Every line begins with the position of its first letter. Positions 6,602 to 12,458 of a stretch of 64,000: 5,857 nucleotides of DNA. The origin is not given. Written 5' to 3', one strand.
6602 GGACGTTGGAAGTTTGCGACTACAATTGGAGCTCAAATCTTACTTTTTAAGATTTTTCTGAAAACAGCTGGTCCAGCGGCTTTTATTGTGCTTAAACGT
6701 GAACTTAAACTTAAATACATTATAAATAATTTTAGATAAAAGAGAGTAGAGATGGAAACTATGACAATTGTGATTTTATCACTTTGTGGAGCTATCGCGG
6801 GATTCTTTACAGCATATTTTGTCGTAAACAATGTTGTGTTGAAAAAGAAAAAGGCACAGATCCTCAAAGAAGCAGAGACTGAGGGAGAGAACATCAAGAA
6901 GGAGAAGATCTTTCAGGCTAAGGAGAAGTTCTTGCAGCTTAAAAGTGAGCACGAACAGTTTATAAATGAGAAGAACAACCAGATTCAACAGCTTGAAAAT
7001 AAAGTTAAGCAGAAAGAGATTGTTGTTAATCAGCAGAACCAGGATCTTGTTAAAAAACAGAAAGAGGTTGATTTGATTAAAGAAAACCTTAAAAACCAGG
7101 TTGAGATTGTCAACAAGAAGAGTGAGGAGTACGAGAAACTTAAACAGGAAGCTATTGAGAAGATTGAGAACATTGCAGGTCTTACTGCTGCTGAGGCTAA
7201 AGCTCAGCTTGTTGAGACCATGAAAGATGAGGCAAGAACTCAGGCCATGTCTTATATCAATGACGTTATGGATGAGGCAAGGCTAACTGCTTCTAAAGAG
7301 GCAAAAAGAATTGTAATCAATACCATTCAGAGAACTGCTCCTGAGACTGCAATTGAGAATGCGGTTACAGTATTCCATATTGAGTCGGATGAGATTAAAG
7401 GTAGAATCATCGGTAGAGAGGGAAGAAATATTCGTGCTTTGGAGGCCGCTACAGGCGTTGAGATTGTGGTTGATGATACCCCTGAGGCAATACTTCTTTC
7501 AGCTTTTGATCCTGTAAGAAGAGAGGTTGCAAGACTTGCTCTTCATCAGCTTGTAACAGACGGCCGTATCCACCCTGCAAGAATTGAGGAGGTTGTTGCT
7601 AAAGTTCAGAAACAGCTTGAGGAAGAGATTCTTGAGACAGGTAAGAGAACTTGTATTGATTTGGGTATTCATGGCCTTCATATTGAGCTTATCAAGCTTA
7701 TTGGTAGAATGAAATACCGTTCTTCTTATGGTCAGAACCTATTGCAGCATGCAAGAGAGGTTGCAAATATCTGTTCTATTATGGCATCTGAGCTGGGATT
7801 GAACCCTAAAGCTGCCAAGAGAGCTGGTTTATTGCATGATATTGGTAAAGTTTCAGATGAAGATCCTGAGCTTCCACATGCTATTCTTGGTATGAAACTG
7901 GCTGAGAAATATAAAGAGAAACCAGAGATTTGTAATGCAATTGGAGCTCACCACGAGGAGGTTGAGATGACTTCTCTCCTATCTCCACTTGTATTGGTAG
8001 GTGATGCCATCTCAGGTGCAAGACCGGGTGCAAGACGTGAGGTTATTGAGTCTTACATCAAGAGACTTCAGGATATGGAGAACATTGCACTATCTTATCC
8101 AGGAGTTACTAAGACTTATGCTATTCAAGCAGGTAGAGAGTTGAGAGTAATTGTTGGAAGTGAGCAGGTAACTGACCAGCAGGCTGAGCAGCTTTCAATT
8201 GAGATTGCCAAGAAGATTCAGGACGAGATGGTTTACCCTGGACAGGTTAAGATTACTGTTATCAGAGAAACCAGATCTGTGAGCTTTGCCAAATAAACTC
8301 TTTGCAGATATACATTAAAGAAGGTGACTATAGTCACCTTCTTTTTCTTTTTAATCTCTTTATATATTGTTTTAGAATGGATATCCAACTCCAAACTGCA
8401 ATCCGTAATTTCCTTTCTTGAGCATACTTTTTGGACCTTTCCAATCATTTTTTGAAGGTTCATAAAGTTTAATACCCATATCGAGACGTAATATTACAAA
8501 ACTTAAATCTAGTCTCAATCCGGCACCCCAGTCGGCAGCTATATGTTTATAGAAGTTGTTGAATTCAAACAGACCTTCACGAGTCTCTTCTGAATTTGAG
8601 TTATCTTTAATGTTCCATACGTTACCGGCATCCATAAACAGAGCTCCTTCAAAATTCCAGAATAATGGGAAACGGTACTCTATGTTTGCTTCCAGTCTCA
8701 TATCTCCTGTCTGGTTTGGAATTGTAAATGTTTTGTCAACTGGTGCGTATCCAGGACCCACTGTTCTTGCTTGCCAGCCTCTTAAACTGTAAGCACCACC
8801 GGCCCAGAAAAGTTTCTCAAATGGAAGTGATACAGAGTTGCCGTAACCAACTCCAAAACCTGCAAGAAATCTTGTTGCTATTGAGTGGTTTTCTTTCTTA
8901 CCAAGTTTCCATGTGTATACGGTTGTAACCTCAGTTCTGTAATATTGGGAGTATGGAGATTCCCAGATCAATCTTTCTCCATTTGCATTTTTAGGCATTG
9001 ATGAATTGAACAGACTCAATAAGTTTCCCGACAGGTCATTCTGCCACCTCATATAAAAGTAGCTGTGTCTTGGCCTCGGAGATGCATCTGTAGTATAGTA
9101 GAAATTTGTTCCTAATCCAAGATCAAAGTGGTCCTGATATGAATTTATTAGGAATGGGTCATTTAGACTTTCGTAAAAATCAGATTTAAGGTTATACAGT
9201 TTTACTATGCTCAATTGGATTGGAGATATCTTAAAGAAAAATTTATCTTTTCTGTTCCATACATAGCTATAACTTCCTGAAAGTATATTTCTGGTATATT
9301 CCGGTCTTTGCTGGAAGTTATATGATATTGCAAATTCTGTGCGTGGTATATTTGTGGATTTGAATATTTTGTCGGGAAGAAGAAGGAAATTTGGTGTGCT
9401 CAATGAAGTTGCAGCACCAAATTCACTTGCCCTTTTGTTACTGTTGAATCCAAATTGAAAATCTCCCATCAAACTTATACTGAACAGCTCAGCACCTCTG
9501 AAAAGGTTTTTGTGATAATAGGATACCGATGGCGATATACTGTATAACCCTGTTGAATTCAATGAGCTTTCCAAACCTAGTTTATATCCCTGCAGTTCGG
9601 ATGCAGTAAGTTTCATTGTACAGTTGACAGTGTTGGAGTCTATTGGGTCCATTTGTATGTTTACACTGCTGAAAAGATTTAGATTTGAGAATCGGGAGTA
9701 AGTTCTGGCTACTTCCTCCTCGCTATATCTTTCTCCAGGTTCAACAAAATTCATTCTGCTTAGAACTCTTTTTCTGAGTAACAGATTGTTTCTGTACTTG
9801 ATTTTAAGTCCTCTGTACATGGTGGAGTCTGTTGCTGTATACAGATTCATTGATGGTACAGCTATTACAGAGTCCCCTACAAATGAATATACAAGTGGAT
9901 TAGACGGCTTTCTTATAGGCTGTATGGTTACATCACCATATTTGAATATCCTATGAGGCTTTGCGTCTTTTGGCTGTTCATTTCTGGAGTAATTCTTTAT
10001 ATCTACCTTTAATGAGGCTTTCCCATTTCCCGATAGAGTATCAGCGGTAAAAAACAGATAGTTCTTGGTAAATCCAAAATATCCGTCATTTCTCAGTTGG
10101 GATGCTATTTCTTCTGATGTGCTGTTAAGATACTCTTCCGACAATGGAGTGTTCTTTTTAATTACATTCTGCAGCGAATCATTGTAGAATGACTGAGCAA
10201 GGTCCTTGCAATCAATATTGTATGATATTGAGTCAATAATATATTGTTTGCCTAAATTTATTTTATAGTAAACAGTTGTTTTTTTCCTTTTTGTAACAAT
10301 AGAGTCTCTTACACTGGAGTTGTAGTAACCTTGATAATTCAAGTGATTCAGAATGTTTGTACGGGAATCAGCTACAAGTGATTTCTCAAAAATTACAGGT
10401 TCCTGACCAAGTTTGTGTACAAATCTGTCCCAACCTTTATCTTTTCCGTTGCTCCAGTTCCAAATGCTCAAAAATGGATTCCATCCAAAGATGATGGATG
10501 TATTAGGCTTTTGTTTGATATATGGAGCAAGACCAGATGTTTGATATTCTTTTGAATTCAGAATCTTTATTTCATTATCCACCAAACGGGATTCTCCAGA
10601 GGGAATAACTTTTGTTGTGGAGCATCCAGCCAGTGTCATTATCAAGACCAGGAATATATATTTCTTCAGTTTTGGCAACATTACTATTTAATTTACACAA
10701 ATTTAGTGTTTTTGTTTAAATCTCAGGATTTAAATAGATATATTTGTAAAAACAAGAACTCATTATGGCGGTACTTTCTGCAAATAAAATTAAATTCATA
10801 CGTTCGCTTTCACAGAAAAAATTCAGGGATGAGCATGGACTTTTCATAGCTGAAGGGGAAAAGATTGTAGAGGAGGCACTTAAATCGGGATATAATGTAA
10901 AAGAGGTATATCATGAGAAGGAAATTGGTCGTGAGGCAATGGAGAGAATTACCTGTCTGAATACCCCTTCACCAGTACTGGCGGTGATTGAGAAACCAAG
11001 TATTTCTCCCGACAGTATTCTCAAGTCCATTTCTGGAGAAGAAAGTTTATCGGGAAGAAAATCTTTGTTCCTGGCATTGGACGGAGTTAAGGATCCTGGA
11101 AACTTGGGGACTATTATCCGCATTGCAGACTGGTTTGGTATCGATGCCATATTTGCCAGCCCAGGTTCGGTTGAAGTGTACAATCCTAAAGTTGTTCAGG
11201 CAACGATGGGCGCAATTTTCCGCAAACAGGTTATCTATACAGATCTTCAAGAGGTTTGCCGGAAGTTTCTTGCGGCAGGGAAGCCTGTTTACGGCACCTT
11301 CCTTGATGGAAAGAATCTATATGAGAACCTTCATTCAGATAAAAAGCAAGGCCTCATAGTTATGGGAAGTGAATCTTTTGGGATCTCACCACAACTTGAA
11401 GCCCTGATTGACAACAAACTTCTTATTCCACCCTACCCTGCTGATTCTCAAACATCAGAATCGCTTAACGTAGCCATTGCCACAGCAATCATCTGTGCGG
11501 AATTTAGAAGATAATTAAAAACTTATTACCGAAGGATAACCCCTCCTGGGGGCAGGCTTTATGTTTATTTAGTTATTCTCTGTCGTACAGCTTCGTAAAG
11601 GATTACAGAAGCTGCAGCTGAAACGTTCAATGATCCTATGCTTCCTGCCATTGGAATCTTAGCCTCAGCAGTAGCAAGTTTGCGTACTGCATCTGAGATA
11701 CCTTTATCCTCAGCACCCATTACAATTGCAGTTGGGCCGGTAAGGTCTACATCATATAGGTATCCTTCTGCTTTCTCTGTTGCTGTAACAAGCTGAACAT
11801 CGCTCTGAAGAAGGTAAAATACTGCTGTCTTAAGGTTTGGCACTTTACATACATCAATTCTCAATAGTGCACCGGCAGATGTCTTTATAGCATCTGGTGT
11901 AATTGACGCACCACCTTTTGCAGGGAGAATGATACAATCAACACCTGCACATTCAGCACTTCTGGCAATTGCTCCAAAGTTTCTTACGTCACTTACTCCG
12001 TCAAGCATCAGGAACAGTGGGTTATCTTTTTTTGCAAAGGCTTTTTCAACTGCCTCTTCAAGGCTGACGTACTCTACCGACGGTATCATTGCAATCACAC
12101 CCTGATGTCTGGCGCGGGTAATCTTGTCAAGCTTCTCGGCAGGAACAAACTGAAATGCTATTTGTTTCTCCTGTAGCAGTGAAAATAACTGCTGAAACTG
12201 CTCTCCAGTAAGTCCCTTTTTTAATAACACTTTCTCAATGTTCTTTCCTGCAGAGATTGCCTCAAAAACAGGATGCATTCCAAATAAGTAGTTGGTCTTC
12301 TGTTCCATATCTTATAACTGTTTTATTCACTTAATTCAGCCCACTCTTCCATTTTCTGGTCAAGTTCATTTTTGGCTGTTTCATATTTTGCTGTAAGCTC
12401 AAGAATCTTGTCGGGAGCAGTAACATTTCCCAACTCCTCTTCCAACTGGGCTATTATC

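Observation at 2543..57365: The word TCCCGAC(A/G) is about 10-fold over-represented, independent of strand and reading frame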

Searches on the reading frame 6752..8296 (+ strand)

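Call 6: search_protein_families(library=ncbifam, proteins=[window:6752-8296:+])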
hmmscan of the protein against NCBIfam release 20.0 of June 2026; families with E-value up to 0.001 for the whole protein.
window:6752-8296:+ (514 aa): 14 families
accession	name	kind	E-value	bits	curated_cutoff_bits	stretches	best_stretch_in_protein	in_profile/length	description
TIGR03319.1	RNase_Y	equivalog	7.3e-190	631.8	454.35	1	5-514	3-514/514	ribonuclease Y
NF009345.0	PRK12705.1-2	equivalog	1.1e-148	496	904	1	6-514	6-509/509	hypothetical protein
NF009344.0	PRK12705.1-1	equivalog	2e-138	462.5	831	1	33-514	89-572/572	hypothetical protein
NF000997.0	PRK00106.1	equivalog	2.1e-135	452.3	937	1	34-514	55-535/535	ribonuclease Y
NF009347.0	PRK12705.1-4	equivalog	3.2e-75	253.6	579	1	93-508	50-464/473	hypothetical protein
NF009346.0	PRK12705.1-3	equivalog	5.5e-23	81.5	545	1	253-494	223-465/493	hypothetical protein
TIGR00277.1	HDIG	domain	4.4e-20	71.3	27.6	1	326-402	1-83/84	HDIG domain-containing metalloprotein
NF010326.0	PRK13763.1-1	equivalog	3.8e-06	26.7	247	1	213-287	95-164/186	putative RNA-processing protein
NF005519.0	PRK07152.1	equivalog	5.6e-06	25.5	315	1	328-371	195-238/361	nicotinate-nucleotide adenylyltransferase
NF010328.0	PRK13763.1-3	equivalog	6.4e-06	26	194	1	214-276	118-176/197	putative RNA-processing protein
TIGR03665.1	arCOG04150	hypoth_equivalog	9.5e-06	25.5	114.2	1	213-274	97-154/173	arCOG04150 universal archaeal KH domain protein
TIGR00488.1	TIGR00488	equivalog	0.00022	21.1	70.15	0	330-367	9-46/173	bis(5'-nucleosyl)-tetraphosphatase (symmetrical) YqeK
TIGR01596.1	cas3_HD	equivalog_domain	0.00044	20.4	43.45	1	330-402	1-102/178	CRISPR-associated endonuclease Cas3''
NF002829.0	PRK03007.1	equivalog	0.00094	18.2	385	1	329-366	66-103/425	deoxyguanosinetriphosphate triphosphohydrolase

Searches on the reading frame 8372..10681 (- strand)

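Call 6: search_protein_families(library=ncbifam, proteins=[window:8372-10681:-])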
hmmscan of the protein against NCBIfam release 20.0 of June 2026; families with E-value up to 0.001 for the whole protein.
window:8372-10681:- (769 aa): 4 families
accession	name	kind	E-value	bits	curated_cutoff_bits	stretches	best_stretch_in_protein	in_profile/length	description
NF052279.1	lipo_TamL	exception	7.3e-187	623.1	400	1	10-769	1-747/747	translocation and assembly module lipoprotein TamL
TIGR03303.1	OM_YaeT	equivalog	6.1e-25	87.7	297.15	2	294-743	327-726/741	outer membrane protein assembly factor BamA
NF047950.2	ATportTamA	equivalog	1.3e-14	53.7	625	2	593-695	429-524/569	autotransporter assembly complex protein TamA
NF008287.0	PRK11067.1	subfamily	5.8e-07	28.2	1181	1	577-647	604-673/802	outer membrane protein assembly factor BamA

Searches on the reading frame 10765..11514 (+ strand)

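Call 32: search_protein_families(library=pfam, proteins=[window:10765-11514:+], max_evalue=0.00001)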
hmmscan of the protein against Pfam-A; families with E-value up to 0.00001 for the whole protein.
window:10765-11514:+ (249 aa): 2 families
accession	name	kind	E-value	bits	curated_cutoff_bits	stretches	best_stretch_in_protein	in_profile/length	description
PF00588.24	SpoU_methylase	-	1.5e-29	103.4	29.7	1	101-244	2-141/142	SpoU rRNA Methylase family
PF22435.1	MRM3-like_sub_bind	-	3.5e-15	56.6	27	1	7-60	2-55/84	MRM3-like substrate binding domain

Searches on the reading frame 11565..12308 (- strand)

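Call 32: search_protein_families(library=pfam, proteins=[window:11565-12308:-], max_evalue=0.00001)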
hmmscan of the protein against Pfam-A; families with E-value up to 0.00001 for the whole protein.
window:11565-12308:- (247 aa): 2 families
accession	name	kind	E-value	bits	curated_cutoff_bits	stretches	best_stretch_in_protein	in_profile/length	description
PF00588.24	SpoU_methylase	-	1.8e-36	125.8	29.7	1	98-238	2-142/142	SpoU rRNA Methylase family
PF08032.17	SpoU_sub_bind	-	5.6e-19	68.7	22.8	1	7-80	1-75/76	RNA 2'-O ribose methyltransferase substrate binding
